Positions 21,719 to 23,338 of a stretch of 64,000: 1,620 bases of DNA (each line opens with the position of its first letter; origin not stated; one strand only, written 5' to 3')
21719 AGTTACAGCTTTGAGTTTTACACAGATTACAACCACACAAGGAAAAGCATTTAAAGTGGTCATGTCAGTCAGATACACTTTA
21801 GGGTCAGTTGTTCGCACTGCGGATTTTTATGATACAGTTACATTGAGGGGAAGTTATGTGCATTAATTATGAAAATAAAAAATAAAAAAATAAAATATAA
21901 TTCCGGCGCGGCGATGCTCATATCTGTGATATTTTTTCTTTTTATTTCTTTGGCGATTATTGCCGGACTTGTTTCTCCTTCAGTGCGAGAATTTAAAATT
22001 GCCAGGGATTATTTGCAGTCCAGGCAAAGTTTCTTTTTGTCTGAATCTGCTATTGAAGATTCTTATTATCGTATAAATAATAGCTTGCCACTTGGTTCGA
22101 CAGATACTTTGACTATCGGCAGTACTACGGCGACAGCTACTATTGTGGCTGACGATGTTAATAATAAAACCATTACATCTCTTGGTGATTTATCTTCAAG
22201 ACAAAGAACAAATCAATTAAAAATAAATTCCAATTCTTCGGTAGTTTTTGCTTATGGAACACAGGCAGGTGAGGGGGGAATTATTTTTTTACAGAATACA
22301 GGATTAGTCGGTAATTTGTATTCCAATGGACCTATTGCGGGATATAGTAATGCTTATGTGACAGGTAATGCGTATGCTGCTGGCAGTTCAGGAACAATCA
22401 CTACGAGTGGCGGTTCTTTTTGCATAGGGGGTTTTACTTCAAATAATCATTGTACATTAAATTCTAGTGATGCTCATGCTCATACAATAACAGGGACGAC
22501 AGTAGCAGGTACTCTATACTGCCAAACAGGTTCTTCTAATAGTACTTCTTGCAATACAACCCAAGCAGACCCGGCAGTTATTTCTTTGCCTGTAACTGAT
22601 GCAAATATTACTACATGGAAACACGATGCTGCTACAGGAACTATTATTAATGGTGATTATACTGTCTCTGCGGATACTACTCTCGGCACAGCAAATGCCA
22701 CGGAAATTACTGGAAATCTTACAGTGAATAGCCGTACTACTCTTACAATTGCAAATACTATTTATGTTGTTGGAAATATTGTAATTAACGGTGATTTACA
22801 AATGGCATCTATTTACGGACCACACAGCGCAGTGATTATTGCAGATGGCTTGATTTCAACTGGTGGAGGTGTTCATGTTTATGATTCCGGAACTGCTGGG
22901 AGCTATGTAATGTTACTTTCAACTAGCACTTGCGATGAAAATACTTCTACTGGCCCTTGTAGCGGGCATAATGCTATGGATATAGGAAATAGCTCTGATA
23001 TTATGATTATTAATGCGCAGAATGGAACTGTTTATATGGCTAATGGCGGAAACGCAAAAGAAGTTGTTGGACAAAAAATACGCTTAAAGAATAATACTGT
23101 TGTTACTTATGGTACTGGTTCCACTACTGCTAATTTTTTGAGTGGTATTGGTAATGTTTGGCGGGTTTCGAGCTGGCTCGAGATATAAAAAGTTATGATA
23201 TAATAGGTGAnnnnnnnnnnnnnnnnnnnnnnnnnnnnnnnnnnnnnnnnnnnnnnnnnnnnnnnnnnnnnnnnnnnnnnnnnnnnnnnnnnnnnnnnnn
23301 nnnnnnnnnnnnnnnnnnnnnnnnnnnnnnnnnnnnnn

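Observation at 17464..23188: Compact type IV pilus operon: pilB-pilC, three prepilin-like genes and a 439-aa pilin-like protein, with abutting or overlapping starts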

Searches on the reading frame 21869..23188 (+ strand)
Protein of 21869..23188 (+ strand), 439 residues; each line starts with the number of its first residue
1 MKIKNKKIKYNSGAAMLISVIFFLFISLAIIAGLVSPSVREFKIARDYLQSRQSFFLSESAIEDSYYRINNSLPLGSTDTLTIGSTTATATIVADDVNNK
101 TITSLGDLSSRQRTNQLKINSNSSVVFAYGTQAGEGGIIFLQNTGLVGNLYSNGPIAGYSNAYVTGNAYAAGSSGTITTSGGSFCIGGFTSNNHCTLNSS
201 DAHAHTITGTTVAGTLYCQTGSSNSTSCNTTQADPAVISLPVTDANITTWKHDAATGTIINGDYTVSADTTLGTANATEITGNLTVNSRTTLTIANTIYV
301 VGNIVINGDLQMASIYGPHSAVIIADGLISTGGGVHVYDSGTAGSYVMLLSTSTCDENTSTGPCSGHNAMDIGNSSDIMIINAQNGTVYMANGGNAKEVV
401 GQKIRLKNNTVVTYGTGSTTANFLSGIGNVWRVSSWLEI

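Call 6: search_protein_families(library=pfam, proteins=[window:21869-23188:+], max_evalue=0.1)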
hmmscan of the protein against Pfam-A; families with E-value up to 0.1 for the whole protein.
window:21869-23188:+ (439 aa): 0 families

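Call 7: search_protein_families(library=ncbifam, proteins=[window:21869-23188:+], max_evalue=0.1)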
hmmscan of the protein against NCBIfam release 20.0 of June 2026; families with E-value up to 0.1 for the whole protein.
window:21869-23188:+ (439 aa): 0 families

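Call 14: find_homologous_proteins(query=window:21869-23185:+, max_evalue=0.001)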
Query window:21869-23185:+ (439 aa): 430 proteins with E <= 0.001 among 8000 candidates; the best 120 are listed.
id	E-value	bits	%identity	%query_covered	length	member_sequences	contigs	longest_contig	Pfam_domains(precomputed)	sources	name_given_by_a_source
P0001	1.0e-276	935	100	100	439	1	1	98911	-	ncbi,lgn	ncbi:MAG: hypothetical protein V4439_01755 [Patescibacteria group bacterium]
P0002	1.2e-149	517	60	100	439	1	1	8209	-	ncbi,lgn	-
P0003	3.6e-131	456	53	98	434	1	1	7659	-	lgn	-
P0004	2.4e-127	443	52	99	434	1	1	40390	-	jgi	jgi:hypothetical protein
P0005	3.4e-125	436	52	100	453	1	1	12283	-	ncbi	-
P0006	1.3e-124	434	50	100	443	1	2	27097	-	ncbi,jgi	jgi:hypothetical protein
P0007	3.2e-123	430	53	97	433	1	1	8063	-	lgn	-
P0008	8.2e-122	425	52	97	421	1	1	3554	-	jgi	jgi:hypothetical protein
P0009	1.1e-121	425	50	99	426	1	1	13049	-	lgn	-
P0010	1.1e-121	425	49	99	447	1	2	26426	-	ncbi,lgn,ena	-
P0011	3.1e-121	423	54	96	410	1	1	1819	-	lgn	-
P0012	9.4e-121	422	50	100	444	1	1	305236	-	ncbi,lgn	-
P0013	2.2e-120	420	52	99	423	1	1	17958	-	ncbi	-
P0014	7.1e-119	415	50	100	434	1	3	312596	-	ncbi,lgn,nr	ncbi:MAG: hypothetical protein KGL67_00235 [Patescibacteria group bacterium]|nr:hypothetical protein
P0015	4.1e-118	413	50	100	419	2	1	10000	-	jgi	jgi:hypothetical protein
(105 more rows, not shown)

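Call 18: find_related_loci(query=A1, collection=genome_contigs, flank=10000)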
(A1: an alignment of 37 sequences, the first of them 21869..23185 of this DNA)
Query A1 (439 aa) in genome_contigs; peptide patterns used: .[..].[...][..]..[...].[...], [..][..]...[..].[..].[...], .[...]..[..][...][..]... (x = any residue, [..] = any of these).
331 stretches matched a pattern; 122 encode a relative of the query (tblastn E <= 1e-3); the best 80 are kept; 79 distinct loci.
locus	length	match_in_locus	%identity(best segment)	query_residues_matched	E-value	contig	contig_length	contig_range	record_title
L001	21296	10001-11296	50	1-438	5e-129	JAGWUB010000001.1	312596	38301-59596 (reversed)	MAG: Patescibacteria group bacterium isolate REEB387 contig-150_4, whole genome shotgun sequence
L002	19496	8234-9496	49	1-438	2e-126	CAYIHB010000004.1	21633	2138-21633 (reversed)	MAG TPA_asm: uncultured Candidatus Saccharibacteria bacterium isolate ERP119705_co20_272 genome assembly, contig: NODE_2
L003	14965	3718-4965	50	6-438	9e-123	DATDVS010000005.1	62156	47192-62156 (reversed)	MAG TPA_asm: Candidatus Paceibacterota bacterium isolate SMAG_U8090 k141_1867547, whole genome shotgun sequence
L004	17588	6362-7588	50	13-438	2e-122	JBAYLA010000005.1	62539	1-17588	MAG: Candidatus Paceibacterota bacterium isolate SO_2016_GW1_92 scaffold00980_OW334_2016, whole genome shotgun sequence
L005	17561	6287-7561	48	1-438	7e-122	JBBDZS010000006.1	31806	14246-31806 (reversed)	MAG: Candidatus Paceibacterota bacterium isolate LejiaD_44_21 Lejia_D_2304_length_31806_cov_12, whole genome shotgun seq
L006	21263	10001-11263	48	2-438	1e-120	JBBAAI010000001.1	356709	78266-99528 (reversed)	MAG: Candidatus Paceibacterota bacterium isolate SO_2017_GW3_38 scaffold_38_c1_OW296A_2017, whole genome shotgun sequenc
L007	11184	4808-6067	47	3-438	4e-120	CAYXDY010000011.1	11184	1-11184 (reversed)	MAG TPA_asm: uncultured Candidatus Saccharibacteria bacterium isolate SRP319275_co1_128 genome assembly, contig: NODE_72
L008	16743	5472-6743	49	1-423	5e-120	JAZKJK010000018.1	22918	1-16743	MAG: Patescibacteria group bacterium isolate ADI_DC_SW_02_SPN_11032020-bin106_1 DCSW02SPN_B106_1_000000000018, whole gen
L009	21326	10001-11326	50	1-438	4e-119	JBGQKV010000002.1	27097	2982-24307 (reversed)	MAG: Candidatus Paceibacteria bacterium isolate OBJ2_061818_050_53 k141_1337833_length_27097_cov_8.0000, whole genome sh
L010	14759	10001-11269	50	6-439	2e-118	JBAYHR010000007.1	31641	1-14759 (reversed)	MAG: Candidatus Paceibacterota bacterium isolate SO_2016_GW1_154 scaffold02557_OW334_2016, whole genome shotgun sequence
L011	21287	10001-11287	48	1-438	1e-117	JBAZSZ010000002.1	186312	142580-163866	MAG: Candidatus Paceibacterota bacterium isolate SO_2017_GW1_189 NODE_590_length_186312_cov_4.641561_OW334_2017, whole g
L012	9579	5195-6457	45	1-438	3e-116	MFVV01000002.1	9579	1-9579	MAG: Candidatus Nomurabacteria bacterium RIFCSPLOWO2_12_FULL_46_14 rifcsplowo2_12_scaffold_11278, whole genome shotgun s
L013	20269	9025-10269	48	4-439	7e-115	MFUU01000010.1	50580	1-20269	MAG: Candidatus Nomurabacteria bacterium RIFCSPLOWO2_01_FULL_39_17 rifcsplowo2_01_scaffold_2910, whole genome shotgun se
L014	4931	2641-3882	48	4-438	9e-115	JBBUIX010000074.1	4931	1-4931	MAG: Patescibacteria group bacterium isolate H43-bin140_1 H43_bin140_1_000000000074, whole genome shotgun sequence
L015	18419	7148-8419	46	2-438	9e-111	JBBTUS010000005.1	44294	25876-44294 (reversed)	MAG: Patescibacteria group bacterium isolate H41-bin087_1 H41_bin087_1_000000000005, whole genome shotgun sequence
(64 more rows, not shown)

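Call 24: predict_structure(alignment_id=A1)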
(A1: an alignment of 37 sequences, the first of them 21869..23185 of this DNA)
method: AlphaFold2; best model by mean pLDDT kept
length: 439 residues; sequences in the alignment: 37
mean_pLDDT: 83.5   pTM: 0.69
mean pLDDT of the five models: 83.5, 83.4, 83.3, 83.1, 80.5
residues with pLDDT >= 90: 178; 70-90: 200; 50-70: 46; < 50: 15
segments of 3 or more residues with pLDDT < 50: 1-3, 416-420, 425-430
pLDDT, mean of each block of 10 residues (from residue 1): 51 75 89 80 86 91 82 66 77 70 89 90 60 93 87 93 91 93 86 79 95 93 93 91 80 82 97 84 96 91 95 78 94 85 83 91 88 78 94 81 90 58 47 85
secondary structure, 60 per line:
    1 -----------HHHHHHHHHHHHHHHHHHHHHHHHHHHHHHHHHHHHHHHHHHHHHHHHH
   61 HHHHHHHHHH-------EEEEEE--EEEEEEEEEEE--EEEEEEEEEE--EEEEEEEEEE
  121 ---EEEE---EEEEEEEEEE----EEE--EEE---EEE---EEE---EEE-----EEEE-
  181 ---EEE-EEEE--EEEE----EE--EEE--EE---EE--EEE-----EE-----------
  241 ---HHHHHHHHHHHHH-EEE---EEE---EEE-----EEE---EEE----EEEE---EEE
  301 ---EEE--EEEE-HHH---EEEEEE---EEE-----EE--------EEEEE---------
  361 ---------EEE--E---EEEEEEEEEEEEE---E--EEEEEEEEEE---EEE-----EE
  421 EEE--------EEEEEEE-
elements in order: H12-70 E78-83 E86-96 E99-108 E111-120 E124-127 E131-140 E145-147 E150-152 E156-158 E162-164 E168-170 E176-179 E184-186 E188-191 E194-197 E206-208 E220-222 H244-256 E258-260 E264-266 E270-272 E278-280 E284-286 E291-294 E298-300 E304-306 E309-312 E320-325 E329-331 E347-351 E370-372 E379-391 E398-407 E411-413 E419-423 E432-438

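Call 27: fold_search(model_id=the predicted structure, library=pdb)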
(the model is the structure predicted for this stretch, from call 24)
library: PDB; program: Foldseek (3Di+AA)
matches with E <= 10: 75; with E <= 0.001: 4
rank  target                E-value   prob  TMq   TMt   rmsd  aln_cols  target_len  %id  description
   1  6qvi_A                1.5e-07  1.00  0.26  0.23  16.1       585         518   11  Crystal structure of competence-associated pilin ComZ from Thermus thermophilus (released 2019-05-29)
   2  6qvi_C                1.7e-07  1.00  0.36  0.32  13.5       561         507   13  Crystal structure of competence-associated pilin ComZ from Thermus thermophilus (released 2019-05-29)
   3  6qvi_B                3.9e-06  1.00  0.28  0.25  14.8       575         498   12  Crystal structure of competence-associated pilin ComZ from Thermus thermophilus (released 2019-05-29)
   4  5uyt_B                3.3e-04  0.98  0.20  0.21  20.3       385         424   11  Crystal structure of ice binding protein from an Antarctic bacterium Flavobacteriaceae (released 2017-10-25)
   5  8x1l                  7.0e-03  0.87  0.18  0.31  12.5       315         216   11  Crystal structure of S96C/L132C mutant of FfIBP (released 2024-11-13)
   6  8x0z                  8.9e-03  0.84  0.19  0.32  12.3       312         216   10  Crystal structure of A101C/A120C mutant of FfIBP (released 2024-11-13)
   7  6n2c_A                1.8e-02  0.60  0.15  0.16  20.4       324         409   14  The Crystal Structure of Caldicellulosiruptor hydrothermalis Tapirin C-terminal domain (released 2018-12-19)
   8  8x1p                  2.1e-02  0.63  0.18  0.31  12.6       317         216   11  Crystal structure of G160C/S176C mutant of FfIBP (released 2024-11-13)
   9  7bwy_A                6.8e-02  0.38  0.17  0.28  11.5       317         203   11  Crystal structure of ice-binding protein from an Antarctic ascomycete, Antarctomyces psychrotrophicus. (released 2020-05-27)
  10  9lhr_B                7.5e-02  0.51  0.19  0.33  12.9       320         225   12  Crystal structure of Ice binding protein from Candidatus Cryosericum odellii SMC5 (released 2025-09-03)
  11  4nu3_A                1.1e-01  0.33  0.18  0.30  12.4       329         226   11  Crystal structure of mFfIBP, a capping head region swapped mutant of ice-binding protein (released 2014-04-16)
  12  7bwx_A                1.3e-01  0.51  0.21  0.39  10.6       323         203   12  Crystal structure of ice-binding protein from an Antarctic ascomycete, Antarctomyces psychrotrophicus. (released 2020-05-27)
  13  3lyc_L                1.6e-01  0.06  0.09  0.15  20.6       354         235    8  Crystal structure of Putative pectinase (YP_001304412.1) from Parabacteroides distasonis ATCC 8503 at 2.30 A resolutio (released 2010-03-16)
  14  6ria_1                3.7e-01  0.14  0.09  0.28   9.9       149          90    9  Bactofilin from Thermus thermophilus, F105R mutant crystal structure (released 2019-07-17)
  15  6n2b_B                4.5e-01  0.09  0.12  0.14  19.6       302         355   10  The Crystal Structure of Caldicellulosiruptor kristjanssonii Tapirin C-terminal domain (released 2018-12-19)
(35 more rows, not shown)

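Call 35: search_solved_structures(query=A1, max_evalue=1, show_alignments=1)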
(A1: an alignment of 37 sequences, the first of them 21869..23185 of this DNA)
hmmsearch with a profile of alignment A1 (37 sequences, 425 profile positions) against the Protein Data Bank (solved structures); distinct sequences matched with E-value up to 1: 0.

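Call 68: search_protein_representatives(alignment_id=A1)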
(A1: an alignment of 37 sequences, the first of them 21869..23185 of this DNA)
Query: 37 sequences, 425 profile positions. Proteins with E-value up to 0.001 (for the whole library): 2907; up to 1e-10: 1439; up to 1e-30: 916. The best 150 are listed.
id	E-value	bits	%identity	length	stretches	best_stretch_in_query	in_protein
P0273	1.0e-201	686.7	-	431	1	4-424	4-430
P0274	3.7e-153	526.7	-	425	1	1-425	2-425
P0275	4.4e-151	519.9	-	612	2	36-425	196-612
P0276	1.7e-143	494.9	-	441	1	1-424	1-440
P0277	7.1e-143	492.8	-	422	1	3-424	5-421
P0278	8.0e-143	492.7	-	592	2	168-424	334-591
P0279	4.1e-141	487.0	-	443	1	6-417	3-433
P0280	8.7e-141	486.0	-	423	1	7-424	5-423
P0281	7.8e-137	472.9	-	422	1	4-424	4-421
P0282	1.0e-134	465.9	-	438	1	10-424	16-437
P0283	4.2e-131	454.1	-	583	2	171-424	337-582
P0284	2.5e-130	451.5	-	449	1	16-425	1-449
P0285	5.5e-129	447.1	-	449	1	5-424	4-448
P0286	6.8e-129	446.8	-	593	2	127-425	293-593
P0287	4.5e-128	444.1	-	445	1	6-424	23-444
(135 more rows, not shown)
